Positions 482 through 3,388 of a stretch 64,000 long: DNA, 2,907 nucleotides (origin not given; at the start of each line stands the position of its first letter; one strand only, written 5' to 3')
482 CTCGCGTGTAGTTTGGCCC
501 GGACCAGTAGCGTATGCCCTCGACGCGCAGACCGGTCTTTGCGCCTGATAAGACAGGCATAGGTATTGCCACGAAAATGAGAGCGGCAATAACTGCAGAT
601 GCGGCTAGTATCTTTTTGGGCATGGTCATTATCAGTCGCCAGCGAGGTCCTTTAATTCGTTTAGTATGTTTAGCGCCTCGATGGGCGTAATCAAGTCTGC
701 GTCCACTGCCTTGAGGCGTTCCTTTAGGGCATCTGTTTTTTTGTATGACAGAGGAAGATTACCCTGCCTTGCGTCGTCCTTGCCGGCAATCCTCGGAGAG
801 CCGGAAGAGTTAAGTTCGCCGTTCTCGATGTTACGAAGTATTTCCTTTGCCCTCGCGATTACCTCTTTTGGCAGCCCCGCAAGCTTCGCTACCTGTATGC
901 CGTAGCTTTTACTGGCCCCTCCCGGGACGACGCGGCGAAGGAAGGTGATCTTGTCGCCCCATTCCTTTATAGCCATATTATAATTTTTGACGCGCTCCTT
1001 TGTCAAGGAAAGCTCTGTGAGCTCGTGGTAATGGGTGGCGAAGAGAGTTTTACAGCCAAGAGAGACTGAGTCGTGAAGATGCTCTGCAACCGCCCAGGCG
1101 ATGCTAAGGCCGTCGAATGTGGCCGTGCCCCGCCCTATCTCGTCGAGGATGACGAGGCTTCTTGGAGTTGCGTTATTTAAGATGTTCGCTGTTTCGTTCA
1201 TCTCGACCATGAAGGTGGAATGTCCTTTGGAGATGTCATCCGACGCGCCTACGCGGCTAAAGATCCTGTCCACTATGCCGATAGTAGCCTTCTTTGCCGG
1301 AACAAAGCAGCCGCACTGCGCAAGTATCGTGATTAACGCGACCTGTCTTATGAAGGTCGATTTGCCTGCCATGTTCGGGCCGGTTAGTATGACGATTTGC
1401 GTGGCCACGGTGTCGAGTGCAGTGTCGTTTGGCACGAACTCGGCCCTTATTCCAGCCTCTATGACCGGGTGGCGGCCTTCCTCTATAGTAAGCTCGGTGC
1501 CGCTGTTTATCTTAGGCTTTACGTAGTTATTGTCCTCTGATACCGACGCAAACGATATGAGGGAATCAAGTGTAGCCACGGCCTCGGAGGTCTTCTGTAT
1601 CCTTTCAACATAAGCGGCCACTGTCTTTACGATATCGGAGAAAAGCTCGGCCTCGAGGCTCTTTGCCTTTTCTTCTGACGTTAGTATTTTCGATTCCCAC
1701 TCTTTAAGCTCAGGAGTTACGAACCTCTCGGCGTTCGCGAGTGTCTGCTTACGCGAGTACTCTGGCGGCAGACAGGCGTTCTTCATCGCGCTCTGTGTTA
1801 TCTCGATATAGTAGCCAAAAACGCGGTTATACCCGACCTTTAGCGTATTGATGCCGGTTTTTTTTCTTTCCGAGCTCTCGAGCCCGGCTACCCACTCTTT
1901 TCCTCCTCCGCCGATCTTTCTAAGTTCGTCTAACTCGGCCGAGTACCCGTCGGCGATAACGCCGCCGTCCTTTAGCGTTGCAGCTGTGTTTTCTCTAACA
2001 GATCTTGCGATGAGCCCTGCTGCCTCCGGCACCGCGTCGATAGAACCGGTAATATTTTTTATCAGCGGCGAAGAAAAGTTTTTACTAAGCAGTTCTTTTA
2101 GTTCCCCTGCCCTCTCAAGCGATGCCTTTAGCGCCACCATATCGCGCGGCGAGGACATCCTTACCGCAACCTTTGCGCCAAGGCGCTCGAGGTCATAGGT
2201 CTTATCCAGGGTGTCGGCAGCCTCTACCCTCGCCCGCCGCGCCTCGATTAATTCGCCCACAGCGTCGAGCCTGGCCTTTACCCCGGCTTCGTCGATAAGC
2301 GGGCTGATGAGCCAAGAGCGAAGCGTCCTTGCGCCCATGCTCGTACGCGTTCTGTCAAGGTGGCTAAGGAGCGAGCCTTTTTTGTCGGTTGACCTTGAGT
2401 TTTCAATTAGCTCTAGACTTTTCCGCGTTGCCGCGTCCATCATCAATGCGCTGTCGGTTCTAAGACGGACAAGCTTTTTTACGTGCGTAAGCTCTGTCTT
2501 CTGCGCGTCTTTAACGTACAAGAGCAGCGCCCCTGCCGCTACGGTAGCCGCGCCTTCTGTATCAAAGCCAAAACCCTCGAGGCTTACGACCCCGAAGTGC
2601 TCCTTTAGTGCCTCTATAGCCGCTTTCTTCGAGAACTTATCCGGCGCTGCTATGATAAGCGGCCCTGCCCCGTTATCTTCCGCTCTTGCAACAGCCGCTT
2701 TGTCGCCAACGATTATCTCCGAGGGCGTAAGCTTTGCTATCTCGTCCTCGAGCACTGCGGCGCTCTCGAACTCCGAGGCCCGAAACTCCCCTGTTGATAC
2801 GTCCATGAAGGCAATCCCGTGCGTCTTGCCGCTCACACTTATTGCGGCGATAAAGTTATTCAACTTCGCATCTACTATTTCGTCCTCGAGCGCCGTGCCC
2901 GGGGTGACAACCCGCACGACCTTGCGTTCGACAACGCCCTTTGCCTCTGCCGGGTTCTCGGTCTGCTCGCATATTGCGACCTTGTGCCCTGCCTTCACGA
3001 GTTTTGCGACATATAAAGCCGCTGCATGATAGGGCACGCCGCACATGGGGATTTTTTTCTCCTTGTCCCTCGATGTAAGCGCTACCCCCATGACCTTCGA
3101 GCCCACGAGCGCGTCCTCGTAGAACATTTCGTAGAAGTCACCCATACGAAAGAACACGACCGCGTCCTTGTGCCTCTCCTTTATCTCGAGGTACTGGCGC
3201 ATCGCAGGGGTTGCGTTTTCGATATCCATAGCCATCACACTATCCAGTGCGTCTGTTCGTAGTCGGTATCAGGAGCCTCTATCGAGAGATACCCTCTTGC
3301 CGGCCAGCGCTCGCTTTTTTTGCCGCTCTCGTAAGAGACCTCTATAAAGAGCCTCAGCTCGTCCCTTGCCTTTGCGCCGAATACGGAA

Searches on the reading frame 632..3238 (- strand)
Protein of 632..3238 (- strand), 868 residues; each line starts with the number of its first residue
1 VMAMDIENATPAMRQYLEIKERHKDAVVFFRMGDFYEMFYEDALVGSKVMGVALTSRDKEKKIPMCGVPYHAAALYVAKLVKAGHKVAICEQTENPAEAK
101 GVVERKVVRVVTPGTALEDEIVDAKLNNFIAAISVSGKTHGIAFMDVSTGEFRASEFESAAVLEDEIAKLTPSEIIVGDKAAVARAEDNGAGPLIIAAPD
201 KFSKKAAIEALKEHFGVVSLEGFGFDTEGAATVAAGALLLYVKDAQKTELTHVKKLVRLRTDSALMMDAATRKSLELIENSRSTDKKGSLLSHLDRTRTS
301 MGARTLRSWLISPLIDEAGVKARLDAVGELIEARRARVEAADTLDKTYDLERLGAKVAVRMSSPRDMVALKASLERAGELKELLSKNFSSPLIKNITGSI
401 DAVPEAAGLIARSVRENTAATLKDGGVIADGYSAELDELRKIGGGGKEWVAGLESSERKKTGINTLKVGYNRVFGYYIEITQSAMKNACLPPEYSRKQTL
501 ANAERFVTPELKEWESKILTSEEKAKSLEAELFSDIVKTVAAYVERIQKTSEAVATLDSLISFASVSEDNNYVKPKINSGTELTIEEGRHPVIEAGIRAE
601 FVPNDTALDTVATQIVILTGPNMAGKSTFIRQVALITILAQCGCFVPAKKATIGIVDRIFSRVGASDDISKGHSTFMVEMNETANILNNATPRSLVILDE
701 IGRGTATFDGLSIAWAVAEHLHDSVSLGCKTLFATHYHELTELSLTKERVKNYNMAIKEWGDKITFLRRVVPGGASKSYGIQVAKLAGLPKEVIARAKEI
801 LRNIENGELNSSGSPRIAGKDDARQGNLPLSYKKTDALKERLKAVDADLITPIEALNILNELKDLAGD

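Call 93: find_encoding_contigs(protein=window:632-3238:-, flank=10000, max_places=2)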
Protein window:632-3238:- (868 aa): no gene with exactly this product is on record in the collection.
